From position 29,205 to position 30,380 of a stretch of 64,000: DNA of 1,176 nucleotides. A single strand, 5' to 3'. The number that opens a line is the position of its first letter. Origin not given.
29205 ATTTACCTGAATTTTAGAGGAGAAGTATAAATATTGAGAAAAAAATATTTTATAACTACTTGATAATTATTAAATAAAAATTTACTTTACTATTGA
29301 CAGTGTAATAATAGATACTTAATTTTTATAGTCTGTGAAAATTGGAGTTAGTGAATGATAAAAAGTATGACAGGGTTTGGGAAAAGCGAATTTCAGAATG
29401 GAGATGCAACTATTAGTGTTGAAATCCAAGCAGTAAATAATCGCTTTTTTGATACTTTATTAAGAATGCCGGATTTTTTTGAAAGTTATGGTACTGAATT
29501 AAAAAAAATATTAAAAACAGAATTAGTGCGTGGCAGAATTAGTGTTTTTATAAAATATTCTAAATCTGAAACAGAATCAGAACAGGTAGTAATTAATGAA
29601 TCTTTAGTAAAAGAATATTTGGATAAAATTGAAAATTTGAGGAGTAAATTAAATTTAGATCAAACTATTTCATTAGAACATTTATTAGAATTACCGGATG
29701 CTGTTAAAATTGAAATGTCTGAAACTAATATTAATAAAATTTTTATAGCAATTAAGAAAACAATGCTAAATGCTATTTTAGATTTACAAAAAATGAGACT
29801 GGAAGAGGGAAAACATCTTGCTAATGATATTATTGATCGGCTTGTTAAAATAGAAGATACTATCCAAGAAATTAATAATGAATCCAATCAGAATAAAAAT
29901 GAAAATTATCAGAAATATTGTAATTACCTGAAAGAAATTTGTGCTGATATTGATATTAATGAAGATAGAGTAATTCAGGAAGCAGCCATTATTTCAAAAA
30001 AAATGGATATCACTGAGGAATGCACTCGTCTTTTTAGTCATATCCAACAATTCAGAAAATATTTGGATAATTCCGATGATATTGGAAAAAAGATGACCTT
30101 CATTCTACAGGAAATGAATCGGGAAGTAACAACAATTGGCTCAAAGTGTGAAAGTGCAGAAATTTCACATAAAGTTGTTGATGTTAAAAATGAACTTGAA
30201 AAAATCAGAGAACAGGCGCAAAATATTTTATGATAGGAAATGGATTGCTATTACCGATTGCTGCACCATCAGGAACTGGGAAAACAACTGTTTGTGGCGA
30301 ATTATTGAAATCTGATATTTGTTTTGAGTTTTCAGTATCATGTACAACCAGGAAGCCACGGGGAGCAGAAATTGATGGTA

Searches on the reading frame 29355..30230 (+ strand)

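Call 11: search_protein_families(library=pfam, proteins=[window:29355-30230:+], max_evalue=0.001)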
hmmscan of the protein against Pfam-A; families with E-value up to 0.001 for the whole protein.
window:29355-30230:+ (292 aa): 2 families
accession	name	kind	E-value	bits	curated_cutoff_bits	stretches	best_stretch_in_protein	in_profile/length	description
PF03755.18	YicC-like_N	-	1e-39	136.9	25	1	2-156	1-155/156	Endoribonuclease YicC-like, N-terminal region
PF08340.16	YicC-like_C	-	1.7e-37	128.7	27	1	173-291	1-119/120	Endoribonuclease YicC-like, C-terminal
